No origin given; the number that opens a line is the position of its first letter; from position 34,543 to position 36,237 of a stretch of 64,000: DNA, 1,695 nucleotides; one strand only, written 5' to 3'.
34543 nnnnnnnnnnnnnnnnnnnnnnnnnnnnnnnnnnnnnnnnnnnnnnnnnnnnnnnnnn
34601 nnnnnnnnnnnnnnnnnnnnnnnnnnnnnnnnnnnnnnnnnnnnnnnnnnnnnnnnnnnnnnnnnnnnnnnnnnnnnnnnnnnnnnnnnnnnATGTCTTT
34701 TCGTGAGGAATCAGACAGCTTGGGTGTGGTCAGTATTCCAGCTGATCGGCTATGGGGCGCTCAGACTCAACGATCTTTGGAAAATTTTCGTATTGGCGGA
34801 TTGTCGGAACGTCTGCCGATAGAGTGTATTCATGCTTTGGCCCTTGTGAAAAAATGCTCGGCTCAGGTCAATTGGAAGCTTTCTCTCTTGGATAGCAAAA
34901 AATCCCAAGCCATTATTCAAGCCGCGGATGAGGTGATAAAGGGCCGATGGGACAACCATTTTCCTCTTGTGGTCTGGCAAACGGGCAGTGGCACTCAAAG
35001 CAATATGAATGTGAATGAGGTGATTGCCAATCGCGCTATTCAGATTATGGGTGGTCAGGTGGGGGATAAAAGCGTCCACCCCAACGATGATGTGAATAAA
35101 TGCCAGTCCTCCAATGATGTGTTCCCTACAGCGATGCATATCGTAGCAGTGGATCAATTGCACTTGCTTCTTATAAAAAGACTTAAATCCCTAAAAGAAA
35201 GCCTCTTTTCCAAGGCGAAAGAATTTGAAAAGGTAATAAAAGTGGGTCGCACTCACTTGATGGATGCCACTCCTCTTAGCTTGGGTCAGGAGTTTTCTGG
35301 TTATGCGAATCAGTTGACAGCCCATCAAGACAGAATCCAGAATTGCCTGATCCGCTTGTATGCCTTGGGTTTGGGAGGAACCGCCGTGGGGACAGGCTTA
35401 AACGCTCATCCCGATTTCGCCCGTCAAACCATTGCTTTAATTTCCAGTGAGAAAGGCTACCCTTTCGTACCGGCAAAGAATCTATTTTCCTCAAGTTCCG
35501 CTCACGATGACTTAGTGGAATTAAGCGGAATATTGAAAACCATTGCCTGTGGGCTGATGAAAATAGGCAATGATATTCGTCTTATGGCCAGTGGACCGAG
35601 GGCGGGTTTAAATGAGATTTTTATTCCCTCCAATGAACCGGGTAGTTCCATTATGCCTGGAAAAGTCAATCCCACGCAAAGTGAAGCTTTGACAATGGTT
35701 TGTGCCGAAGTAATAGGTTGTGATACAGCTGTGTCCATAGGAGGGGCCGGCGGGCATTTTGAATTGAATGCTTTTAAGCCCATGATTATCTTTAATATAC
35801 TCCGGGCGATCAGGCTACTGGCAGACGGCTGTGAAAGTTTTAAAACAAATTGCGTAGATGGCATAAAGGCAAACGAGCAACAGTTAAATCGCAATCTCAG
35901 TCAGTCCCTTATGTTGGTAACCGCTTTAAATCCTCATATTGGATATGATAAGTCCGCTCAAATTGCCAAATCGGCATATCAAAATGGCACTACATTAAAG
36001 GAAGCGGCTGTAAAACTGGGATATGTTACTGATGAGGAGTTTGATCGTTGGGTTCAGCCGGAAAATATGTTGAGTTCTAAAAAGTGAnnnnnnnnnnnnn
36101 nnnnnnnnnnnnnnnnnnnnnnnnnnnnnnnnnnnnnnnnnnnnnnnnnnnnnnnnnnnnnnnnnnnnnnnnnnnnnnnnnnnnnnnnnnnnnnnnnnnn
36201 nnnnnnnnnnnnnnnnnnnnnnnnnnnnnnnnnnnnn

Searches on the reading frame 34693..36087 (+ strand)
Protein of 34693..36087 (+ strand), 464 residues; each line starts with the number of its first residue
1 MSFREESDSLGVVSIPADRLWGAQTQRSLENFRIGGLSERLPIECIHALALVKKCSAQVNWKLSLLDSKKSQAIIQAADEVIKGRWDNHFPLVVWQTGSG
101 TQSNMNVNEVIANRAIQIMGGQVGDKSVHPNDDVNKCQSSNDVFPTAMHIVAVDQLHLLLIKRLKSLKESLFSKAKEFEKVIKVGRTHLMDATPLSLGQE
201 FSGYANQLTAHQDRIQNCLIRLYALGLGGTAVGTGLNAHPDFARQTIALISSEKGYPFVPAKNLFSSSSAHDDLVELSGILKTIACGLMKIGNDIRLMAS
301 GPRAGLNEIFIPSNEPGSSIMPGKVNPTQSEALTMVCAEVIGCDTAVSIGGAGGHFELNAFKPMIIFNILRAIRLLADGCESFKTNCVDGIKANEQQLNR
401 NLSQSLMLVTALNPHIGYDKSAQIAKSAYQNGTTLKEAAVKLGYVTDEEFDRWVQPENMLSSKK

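Call 38: search_protein_families(library=ncbifam, proteins=[window:34693-36087:+], max_evalue=0.00001)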
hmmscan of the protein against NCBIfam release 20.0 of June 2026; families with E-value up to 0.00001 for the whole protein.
window:34693-36087:+ (464 aa): 18 families
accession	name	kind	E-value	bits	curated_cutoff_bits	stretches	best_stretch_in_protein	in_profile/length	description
TIGR00979.1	fumC_II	equivalog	3.4e-216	718.4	664.75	1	3-460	1-457/458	class II fumarate hydratase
NF009089.0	PRK12425.1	equivalog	2.9e-185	616.5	840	1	4-462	3-460/464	class II fumarate hydratase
NF008909.0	PRK12273.1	subfamily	2.5e-161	537.7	510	1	2-462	4-464/474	aspartate ammonia-lyase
TIGR00839.1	aspA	equivalog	6.1e-142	473.8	681.2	1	4-461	1-458/468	aspartate ammonia-lyase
NF011092.0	PRK14515.1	subfamily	1.3e-126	423.2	876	1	4-459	12-465/479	aspartate ammonia-lyase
TIGR00928.1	purB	equivalog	2.8e-25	89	326.2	1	139-455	96-401/436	adenylosuccinate lyase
NF006554.0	PRK09053.1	equivalog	7.2e-21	74.5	595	1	120-411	89-371/453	3-carboxy-cis,cis-muconate cycloisomerase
TIGR02426.1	protocat_pcaB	equivalog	4.1e-17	62.1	355.75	1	132-337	91-285/338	3-carboxy-cis,cis-muconate cycloisomerase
TIGR00838.1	argH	equivalog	7.3e-17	61.5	279.5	1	104-342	78-299/455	argininosuccinate lyase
NF004631.0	PRK05975.1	equivalog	1.8e-16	60.1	371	1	132-334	100-289/352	3-carboxy-cis,cis-muconate cycloisomerase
NF052536.2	CoM_syn_XcbD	exception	5.8e-15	55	600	1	150-460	116-432/443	3-sulfopropionylcysteine synthase XcbD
NF006500.1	PRK08937.2-4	subfamily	4.1e-14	52.2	626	1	141-404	108-362/448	adenylosuccinate lyase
NF008964.0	PRK12308.1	equivalog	7.2e-12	44.5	657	1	135-348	104-307/624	argininosuccinate lyase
NF006764.0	PRK09285.1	equivalog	7.5e-10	37.8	446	1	139-331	122-308/456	adenylosuccinate lyase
NF052556.1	NtrsucLyaStm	equivalog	1.4e-09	37.4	650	1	116-425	94-410/466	nitrosuccinate lyase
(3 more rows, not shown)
